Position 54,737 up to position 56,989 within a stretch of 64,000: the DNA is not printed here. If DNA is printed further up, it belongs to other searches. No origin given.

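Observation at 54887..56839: Unusual electron-transfer fusion protein: NuoF C-terminal FeS module + GltD-like FeS-FAD-NAD(P)H module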

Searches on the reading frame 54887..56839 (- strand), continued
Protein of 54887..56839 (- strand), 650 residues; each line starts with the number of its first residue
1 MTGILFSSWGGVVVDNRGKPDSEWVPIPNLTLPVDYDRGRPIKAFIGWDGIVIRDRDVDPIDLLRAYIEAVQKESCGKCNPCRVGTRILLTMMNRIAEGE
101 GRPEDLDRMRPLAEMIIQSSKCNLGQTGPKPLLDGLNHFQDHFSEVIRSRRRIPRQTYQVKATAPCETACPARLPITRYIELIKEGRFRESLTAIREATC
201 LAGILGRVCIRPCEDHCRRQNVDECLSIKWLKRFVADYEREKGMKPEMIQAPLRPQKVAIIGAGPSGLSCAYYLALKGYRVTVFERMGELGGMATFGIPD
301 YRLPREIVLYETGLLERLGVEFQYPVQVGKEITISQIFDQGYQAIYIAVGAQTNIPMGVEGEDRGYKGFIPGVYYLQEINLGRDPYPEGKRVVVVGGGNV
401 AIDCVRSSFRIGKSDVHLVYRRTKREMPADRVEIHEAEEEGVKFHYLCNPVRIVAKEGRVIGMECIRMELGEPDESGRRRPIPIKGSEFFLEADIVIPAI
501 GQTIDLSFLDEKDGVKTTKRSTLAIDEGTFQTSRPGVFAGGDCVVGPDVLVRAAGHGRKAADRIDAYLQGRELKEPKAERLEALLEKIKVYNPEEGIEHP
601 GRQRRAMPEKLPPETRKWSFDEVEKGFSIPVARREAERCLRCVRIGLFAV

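Call 12: find_related_loci(query=window:54887-56839:-, collection=genome_contigs, flank=10000)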
Query window:54887-56839:- (650 aa) in genome_contigs; peptide patterns used: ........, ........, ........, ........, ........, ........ (x = any residue, [..] = any of these).
417 stretches matched a pattern; 349 encode a relative of the query (tblastn E <= 1e-3); the best 80 are kept; 80 distinct loci.
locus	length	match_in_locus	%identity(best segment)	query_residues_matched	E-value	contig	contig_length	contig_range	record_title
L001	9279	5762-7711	77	1-650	0e+0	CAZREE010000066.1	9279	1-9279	MAG TPA_asm: uncultured Syntrophorhabdus sp. isolate binchicken_co377_150 genome assembly, contig: NODE_5543_length_9279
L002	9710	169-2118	75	1-650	0e+0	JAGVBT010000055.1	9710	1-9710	MAG: Deltaproteobacteria bacterium isolate DeMMO6_17 c_000000014674, whole genome shotgun sequence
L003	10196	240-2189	76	1-650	0e+0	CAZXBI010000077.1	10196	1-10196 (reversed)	MAG TPA_asm: uncultured Syntrophorhabdus sp. isolate SRP302447_co4_432 genome assembly, contig: NODE_17670_length_10196_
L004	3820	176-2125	76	1-650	0e+0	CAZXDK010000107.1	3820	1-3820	MAG TPA_asm: uncultured Gallionellaceae bacterium isolate SRP302447_co1_762 genome assembly, contig: NODE_72046_length_3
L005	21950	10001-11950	75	1-650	0e+0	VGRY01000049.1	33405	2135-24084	MAG: Deltaproteobacteria bacterium isolate K_DeepCast_100m_mx_276 K_DeepCast_100m_mx_276_Ga0194127_10001558, whole genom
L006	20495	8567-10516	76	1-650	0e+0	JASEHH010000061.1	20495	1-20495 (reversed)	MAG: Thermodesulfobacteriota bacterium isolate Yes70-18 NODE_962_length_20495_cov_56.904061, whole genome shotgun sequen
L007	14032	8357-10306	76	1-650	0e+0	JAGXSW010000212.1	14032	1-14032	MAG: Syntrophaceae bacterium isolate CROMO_BS_212_2_0 c_000000848931, whole genome shotgun sequence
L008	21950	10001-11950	75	1-650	0e+0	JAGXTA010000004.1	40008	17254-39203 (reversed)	MAG: Deltaproteobacteria bacterium isolate CROMO_BS_46_3 c_000000000197, whole genome shotgun sequence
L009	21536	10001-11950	76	1-650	0e+0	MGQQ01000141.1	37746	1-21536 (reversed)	MAG: Deltaproteobacteria bacterium RBG_16_49_23 RBG_16_scaffold_718, whole genome shotgun sequence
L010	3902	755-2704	75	1-650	0e+0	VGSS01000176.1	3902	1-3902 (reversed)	MAG: Deltaproteobacteria bacterium isolate K_DeepCast_250m_m2_302 K_DeepCast_250m_m2_302_Ga0194125_10052957, whole genom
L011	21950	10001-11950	75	1-650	0e+0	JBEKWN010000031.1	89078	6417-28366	MAG: Thermodesulfobacteriota bacterium isolate SPRUCE 629 SPRUCE_629_31, whole genome shotgun sequence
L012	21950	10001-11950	75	1-650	0e+0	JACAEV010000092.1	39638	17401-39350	MAG: Syntrophaceae bacterium isolate L.E.D.11_1 k119_259066, whole genome shotgun sequence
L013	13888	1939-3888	74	1-650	0e+0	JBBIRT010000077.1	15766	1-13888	MAG: Deltaproteobacteria bacterium isolate SLS170214_bin_356 NODE_3983_length_15766_cov_4.448539, whole genome shotgun s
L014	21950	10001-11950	74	1-650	0e+0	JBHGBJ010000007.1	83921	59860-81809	MAG: Thermodesulfobacteriota bacterium isolate SBS.BIN.12 SBSBIN12_contig_7, whole genome shotgun sequence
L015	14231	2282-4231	75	1-650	0e+0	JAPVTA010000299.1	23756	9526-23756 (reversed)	MAG: Thermodesulfobacteriota bacterium isolate MW3_metabat.11 k97_1537595, whole genome shotgun sequence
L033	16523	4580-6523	56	1-650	0e+0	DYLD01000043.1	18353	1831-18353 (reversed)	MAG TPA_asm: Syntrophus aciditrophicus isolate SulCav_AS07-7_52_56 SulCav_AS07_7_2994_length_18353_cov_29_192535, whole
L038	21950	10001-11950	52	1-650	0e+0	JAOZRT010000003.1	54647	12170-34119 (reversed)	MAG: Desulfobacterales bacterium isolate GMC6.concoct.7 GMC6_190_length_54647_cov_9.316548, whole genome shotgun sequenc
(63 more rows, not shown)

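Call 22: search_solved_structures(query=window:54887-56839:-, max_evalue=0.00001, show_alignments=1)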
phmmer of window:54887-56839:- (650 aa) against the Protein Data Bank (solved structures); distinct sequences matched with E-value up to 0.00001: 92 (the best 60 are shown).
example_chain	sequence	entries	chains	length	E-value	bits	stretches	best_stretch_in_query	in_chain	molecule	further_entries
9n5u_A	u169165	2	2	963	7.1e-116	391.5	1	145-647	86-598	NfnA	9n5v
9bov_A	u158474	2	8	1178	2e-113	383.4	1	162-645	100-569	Molybdopterin oxidoreductase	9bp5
8oh5_C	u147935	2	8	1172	3e-98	333.3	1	162-642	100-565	Formate dehydrogenase-O, major subunit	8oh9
4ylf_B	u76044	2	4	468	3e-92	313.4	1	163-571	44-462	Dihydropyrimidine dehydrogenase subunit A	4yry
5jca_L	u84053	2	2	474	2.6e-89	303.7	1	164-569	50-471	NADH-dependent Ferredoxin:NADP Oxidoreductase (NfnI) subunit alpha | NADH-dependent Ferredoxin:NADP Oxidoreductase subunit alpha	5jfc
5vj7_A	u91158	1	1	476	4.8e-75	256.6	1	164-569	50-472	Oxidoreductase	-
6s6s_G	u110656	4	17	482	8.4e-62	212.8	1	166-571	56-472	Glutamate synthase [NADPH] small chain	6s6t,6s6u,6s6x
2vdc_G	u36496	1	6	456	6.7e-61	209.9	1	165-571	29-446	GLUTAMATE SYNTHASE [NADPH] SMALL CHAIN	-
7m31_A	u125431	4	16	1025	2.4e-45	158.5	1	161-571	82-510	Dihydropyrimidine dehydrogenase [NADP(+)]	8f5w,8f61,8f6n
1h7x_A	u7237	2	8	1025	2.4e-45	158.5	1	161-571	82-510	DIHYDROPYRIMIDINE DEHYDROGENASE | Dihydropyrimidine dehydrogenase [NADP(+)]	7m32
1gt8_A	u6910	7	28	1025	2.4e-45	158.5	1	161-571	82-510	DIHYDROPYRIMIDINE DEHYDROGENASE | Dihydropyrimidine dehydrogenase [NADP(+)]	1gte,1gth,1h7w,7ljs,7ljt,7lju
7mfm_I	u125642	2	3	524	2.9e-44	154.9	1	168-572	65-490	Glutamate synthase (NADPH) small chain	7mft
7t2r_B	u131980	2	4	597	1.3e-27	99.9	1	19-151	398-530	NiFe hydrogenase subunit B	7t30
8a6t_B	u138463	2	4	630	1.1e-26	96.8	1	17-156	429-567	Electron bifurcating hydrogenase subunit HydB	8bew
9bov_B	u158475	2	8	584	2.1e-26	95.9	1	17-156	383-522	NADH dehydrogenase (Quinone)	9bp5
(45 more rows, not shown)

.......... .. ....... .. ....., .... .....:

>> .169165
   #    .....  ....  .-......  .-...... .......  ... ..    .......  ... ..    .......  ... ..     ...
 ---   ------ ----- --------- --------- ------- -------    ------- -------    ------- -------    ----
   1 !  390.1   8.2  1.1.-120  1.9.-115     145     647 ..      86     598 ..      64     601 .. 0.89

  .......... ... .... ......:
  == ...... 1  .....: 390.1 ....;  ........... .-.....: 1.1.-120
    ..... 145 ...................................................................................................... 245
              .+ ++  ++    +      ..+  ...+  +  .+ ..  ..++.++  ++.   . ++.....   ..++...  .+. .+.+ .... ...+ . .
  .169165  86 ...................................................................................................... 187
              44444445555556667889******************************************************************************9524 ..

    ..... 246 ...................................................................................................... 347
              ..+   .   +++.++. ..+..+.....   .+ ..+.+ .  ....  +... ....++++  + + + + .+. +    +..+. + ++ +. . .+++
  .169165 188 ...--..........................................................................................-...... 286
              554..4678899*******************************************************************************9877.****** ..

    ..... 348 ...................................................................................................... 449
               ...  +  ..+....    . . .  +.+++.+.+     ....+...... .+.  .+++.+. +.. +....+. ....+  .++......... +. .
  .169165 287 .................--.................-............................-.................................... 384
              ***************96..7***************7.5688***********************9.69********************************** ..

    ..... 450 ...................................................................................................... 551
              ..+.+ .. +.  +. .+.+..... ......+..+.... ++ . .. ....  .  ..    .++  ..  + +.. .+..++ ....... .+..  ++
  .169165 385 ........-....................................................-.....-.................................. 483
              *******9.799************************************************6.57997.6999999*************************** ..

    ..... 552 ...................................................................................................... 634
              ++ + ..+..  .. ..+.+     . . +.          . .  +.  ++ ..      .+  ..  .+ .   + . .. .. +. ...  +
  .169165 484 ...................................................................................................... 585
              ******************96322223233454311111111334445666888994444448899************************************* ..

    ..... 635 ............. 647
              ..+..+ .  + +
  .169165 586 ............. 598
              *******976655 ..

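Call 25: find_encoding_contigs(protein=P0001, flank=3000, max_places=3)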
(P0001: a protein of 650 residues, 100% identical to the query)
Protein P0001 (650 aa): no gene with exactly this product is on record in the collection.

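Call 26: list_cluster_members(proteins=[P0001, P0002, P0014])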
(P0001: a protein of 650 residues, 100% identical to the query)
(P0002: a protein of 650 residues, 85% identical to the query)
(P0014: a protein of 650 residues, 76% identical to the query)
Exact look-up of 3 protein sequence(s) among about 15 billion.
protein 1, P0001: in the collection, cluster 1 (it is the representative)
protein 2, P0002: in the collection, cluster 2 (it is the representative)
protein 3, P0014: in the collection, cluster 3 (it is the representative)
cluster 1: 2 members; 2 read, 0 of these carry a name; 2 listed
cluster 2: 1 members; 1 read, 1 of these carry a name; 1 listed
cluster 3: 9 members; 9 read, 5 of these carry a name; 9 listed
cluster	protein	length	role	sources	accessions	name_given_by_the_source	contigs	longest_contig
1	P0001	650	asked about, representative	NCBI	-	-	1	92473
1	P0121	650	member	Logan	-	-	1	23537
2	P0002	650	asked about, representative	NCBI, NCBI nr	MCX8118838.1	MAG: FAD-dependent oxidoreductase [Desulfobacterota bacterium] | FAD-dependent oxidoreductase [Thermodesulfobacteriota bacterium]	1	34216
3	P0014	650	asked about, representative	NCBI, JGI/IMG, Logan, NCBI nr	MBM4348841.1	MAG: dihydropyrimidine dehydrogenase subunit A [Deltaproteobacteria bacterium] | dihydropyrimidine dehydrogenase subunit A [Deltaproteobacteria bacterium]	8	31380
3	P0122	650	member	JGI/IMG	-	formate dehydrogenase beta subunit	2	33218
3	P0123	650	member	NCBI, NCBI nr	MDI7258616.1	MAG: FAD-dependent oxidoreductase [Thermodesulfobacteriota bacterium] | FAD-dependent oxidoreductase [Thermodesulfobacteriota bacterium]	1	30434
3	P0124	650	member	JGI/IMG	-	formate dehydrogenase beta subunit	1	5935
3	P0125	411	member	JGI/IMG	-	formate dehydrogenase beta subunit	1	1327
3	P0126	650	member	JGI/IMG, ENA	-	-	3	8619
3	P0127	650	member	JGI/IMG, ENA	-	-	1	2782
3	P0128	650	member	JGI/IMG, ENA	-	-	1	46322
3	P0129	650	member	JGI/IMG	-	-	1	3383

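Call 39: search_protein_families(library=ncbifam, proteins=[L011:11982-14663:+, L033:6548-8956:+], max_evalue=1e-10)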
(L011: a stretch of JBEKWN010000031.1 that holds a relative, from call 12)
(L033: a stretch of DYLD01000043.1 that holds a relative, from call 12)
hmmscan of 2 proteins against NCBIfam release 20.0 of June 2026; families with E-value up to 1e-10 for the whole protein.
L011:11982-14663:+ (894 aa): 29 families (the best 25 are shown)
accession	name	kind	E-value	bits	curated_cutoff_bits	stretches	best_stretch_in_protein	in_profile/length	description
TIGR01591.1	Fdh-alpha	equivalog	6.6e-198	659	666.25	1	238-887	1-668/672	formate dehydrogenase subunit alpha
TIGR01973.1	NuoG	equivalog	2.2e-126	423.1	470.05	1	23-710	1-604/606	NADH-quinone oxidoreductase subunit NuoG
NF047855.1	AssmNtatRedNasC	equivalog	1.9e-120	403.3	1100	1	235-891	20-706/708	assimilatory nitrate reductase catalytic subunit NasC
NF005895.0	PRK07860.1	equivalog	2.6e-112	376.3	802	1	18-856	15-774/811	NADH-quinone oxidoreductase subunit G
NF010055.0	PRK13532.1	equivalog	1e-76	258.9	904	3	237-476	44-290/830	nitrate reductase catalytic subunit NapA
NF041323.1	Nitr_red_NasA_Halo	equivalog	6.5e-74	249.7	1000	1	243-756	3-518/673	assimilatory nitrate reductase NasA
TIGR01706.1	NAPA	equivalog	3.9e-73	247.1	930.55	3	478-714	326-569/830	periplasmic nitrate reductase subunit alpha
TIGR01701.1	Fdhalpha-like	subfamily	1e-62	212.4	582.15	1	288-759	96-598/744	FdhF/YdeP family oxidoreductase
NF006305.0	PRK08493.1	equivalog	1.2e-60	205.6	591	2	20-194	1-171/819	NADH-quinone oxidoreductase subunit G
TIGR01553.1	formate-DH-alph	equivalog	6.9e-59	199.5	814.2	2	235-478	44-305/1009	formate dehydrogenase-N subunit alpha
NF040763.1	FeFe_hydrog_A6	exception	9.4e-55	186.1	765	1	22-222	2-208/571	NADH-dependent [FeFe] hydrogenase, group A6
NF012032.0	PRK15488.1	equivalog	1.6e-54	185.2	694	1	203-718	12-529/759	thiosulfate reductase PhsA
NF041513.1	formate_DH_Act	exception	1.8e-51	175.1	1400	2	226-477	32-295/1067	formate dehydrogenase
NF005745.0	PRK07569.1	equivalog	2.1e-48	164.8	333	1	18-223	1-211/238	bidirectional hydrogenase complex protein HoxU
TIGR02166.1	dmsA_ynfE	subfamily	1.4e-45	155.6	777.7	1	236-719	45-560/794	DMSO/selenate family reductase complex A subunit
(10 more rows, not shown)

L033:6548-8956:+ (803 aa): 15 families
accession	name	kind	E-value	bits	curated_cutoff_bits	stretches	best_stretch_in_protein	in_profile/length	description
TIGR01973.1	NuoG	equivalog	3.5e-105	353.1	470.05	1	5-630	2-591/606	NADH-quinone oxidoreductase subunit NuoG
NF005895.0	PRK07860.1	equivalog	1.7e-82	277.7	802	2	1-436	17-458/811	NADH-quinone oxidoreductase subunit G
NF006305.0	PRK08493.1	equivalog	8.8e-77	258.9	591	2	1-174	1-171/819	NADH-quinone oxidoreductase subunit G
TIGR01591.1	Fdh-alpha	equivalog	2.9e-61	207.4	666.25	1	218-540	1-333/672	formate dehydrogenase subunit alpha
NF040763.1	FeFe_hydrog_A6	exception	5.5e-57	193.4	765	1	2-202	1-208/571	NADH-dependent [FeFe] hydrogenase, group A6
NF005745.0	PRK07569.1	equivalog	2.7e-48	164.4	333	1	3-202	5-210/238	bidirectional hydrogenase complex protein HoxU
NF040762.1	Hydr_FeFe_Clost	exception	2.8e-37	128.6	900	1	3-202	2-207/572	ferredoxin hydrogenase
NF047855.1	AssmNtatRedNasC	equivalog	6.6e-36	123.8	1100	1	212-514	17-327/708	assimilatory nitrate reductase catalytic subunit NasC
NF009454.0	PRK12814.1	equivalog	1.5e-28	99.5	916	1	2-99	4-101/657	putative NADPH-dependent glutamate synthase small subunit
NF041323.1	Nitr_red_NasA_Halo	equivalog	1.6e-22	79.8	1000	1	223-537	3-323/673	assimilatory nitrate reductase NasA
NF012032.0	PRK15488.1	equivalog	5.2e-17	61.1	694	1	207-485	35-316/759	thiosulfate reductase PhsA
NF041783.2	mnquin_red_QrcB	equivalog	1.1e-15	56.9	440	1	215-620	52-469/695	menaquinone reductase molybdopterin-binding-like subunit QrcB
NF010055.0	PRK13532.1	equivalog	2.5e-13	49.2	904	0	218-443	45-282/830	nitrate reductase catalytic subunit NapA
TIGR01701.1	Fdhalpha-like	subfamily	8.5e-12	44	582.15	0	271-534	99-395/744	FdhF/YdeP family oxidoreductase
TIGR01706.1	NAPA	equivalog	1.3e-11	43.6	930.55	0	217-442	44-281/830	periplasmic nitrate reductase subunit alpha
